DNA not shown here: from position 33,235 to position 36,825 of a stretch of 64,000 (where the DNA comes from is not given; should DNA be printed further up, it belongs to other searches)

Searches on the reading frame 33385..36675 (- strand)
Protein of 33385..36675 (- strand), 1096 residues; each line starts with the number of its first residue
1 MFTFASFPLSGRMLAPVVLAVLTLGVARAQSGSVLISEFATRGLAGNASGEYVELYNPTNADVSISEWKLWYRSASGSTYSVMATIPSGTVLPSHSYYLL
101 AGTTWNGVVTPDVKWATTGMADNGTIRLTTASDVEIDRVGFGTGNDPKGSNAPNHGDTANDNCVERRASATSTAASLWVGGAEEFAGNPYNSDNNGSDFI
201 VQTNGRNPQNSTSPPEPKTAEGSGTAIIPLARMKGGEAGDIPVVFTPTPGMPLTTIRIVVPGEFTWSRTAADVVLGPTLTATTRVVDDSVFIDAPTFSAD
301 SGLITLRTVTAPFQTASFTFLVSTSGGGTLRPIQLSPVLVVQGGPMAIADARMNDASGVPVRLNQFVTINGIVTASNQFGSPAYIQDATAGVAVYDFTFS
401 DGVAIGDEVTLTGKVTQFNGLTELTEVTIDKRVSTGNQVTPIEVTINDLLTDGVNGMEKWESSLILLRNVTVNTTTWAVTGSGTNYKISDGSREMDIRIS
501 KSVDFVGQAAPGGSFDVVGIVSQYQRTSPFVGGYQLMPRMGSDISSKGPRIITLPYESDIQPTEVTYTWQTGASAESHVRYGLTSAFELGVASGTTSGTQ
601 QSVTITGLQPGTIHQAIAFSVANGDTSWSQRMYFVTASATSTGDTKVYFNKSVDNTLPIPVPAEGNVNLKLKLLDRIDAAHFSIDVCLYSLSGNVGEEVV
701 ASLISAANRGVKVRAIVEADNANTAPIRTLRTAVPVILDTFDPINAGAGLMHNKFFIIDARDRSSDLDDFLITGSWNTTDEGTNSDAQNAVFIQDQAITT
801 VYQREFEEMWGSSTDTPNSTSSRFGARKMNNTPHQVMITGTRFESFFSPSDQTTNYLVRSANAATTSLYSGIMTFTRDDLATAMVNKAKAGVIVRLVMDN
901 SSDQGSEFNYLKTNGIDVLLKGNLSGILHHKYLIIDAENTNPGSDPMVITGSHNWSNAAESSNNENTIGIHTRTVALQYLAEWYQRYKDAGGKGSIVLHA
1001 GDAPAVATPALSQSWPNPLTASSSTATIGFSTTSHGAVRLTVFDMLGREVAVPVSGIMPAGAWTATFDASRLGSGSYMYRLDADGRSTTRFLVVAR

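Call 17: search_protein_families(library=pfam, proteins=[window:33385-36675:-], max_evalue=0.01)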
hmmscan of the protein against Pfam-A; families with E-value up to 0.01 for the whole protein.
window:33385-36675:- (1096 aa): 6 families
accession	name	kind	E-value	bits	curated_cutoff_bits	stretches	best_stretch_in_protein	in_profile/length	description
PF13091.12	PLDc_2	-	6.5e-39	133.2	27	2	673-810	1-132/132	PLD-like domain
PF00932.25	LTD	-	2.5e-15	57.2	34.3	1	29-142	3-108/109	Lamin Tail Domain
PF18942.5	DUF5689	-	2e-12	47.9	28.6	1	356-544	15-217/217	Family of unknown function (DUF5689)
PF16656.11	Pur_ac_phosph_N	-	7.6e-06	26.8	30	1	561-636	11-93/93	Purple acid Phosphatase, N-terminal domain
PF18962.6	Por_Secre_tail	-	1.2e-05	25.9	27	1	1015-1093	2-74/75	Secretion system C-terminal sorting domain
PF00614.28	PLDc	-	0.0028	18.1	21.9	0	926-957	3-26/28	Phospholipase D Active site motif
